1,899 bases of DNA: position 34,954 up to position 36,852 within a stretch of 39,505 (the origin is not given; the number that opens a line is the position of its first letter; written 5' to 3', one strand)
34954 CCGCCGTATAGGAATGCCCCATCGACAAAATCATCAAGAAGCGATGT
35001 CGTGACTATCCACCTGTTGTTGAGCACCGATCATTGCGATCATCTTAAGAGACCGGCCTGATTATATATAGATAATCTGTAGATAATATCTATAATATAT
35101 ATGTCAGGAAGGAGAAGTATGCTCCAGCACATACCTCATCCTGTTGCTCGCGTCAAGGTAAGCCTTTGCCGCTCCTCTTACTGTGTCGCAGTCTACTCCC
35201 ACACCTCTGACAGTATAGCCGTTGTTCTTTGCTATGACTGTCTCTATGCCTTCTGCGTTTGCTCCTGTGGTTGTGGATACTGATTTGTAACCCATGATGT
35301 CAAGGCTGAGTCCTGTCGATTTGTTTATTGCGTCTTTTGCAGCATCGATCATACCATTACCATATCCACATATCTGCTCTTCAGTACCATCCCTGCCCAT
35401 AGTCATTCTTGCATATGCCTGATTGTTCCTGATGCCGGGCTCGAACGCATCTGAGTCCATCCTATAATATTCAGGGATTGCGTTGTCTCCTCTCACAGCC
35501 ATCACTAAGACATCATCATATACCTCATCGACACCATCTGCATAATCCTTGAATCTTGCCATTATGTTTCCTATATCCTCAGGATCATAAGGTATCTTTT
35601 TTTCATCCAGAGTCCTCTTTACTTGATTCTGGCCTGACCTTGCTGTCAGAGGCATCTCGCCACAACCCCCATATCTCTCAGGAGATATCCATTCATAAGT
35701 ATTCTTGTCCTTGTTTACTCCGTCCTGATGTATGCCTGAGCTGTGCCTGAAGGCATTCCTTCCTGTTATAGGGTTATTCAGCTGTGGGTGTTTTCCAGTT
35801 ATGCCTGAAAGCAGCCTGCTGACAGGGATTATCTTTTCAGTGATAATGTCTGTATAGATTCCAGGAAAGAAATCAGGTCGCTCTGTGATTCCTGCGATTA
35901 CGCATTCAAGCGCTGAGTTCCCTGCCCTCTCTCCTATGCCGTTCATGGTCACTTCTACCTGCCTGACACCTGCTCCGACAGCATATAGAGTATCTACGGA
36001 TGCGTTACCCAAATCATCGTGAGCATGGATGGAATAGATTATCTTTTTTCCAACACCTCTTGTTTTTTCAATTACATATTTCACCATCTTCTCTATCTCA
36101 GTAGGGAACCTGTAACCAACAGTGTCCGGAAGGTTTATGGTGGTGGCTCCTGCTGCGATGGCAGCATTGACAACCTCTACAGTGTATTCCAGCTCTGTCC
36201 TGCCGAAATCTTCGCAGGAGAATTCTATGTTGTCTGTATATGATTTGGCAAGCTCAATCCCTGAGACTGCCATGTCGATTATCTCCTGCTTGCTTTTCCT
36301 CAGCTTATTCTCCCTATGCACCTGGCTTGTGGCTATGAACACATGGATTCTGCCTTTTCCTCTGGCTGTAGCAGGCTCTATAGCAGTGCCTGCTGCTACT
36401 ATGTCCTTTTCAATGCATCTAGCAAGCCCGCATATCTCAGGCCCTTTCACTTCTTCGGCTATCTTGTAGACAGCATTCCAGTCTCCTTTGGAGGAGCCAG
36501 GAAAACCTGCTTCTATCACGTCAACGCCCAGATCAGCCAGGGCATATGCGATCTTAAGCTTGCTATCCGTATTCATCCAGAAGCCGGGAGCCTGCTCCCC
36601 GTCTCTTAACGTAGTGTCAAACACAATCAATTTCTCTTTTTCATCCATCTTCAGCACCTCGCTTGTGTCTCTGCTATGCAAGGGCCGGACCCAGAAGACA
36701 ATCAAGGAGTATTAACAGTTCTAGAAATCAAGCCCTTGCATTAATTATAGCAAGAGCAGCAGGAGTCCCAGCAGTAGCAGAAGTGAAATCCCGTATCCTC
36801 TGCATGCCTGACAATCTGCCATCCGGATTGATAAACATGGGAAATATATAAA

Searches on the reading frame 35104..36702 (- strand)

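Call 29: search_protein_families(library=pfam, proteins=[window:35104-36702:-], max_evalue=0.001)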
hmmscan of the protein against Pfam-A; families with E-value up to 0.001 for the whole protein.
window:35104-36702:- (532 aa): 3 families
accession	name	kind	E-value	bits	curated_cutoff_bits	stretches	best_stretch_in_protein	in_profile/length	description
PF00682.25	HMGL-like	-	1.4e-79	267.6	29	1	25-296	2-258/260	HMGL-like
PF08502.15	LeuA_dimer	-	2.4e-16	60.3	24.9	1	427-522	35-130/131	LeuA allosteric (dimerisation) domain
PF22617.1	HCS_D2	-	3.2e-16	59.9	27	1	312-389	1-79/82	Homocitrate synthase post-HMGL domain-like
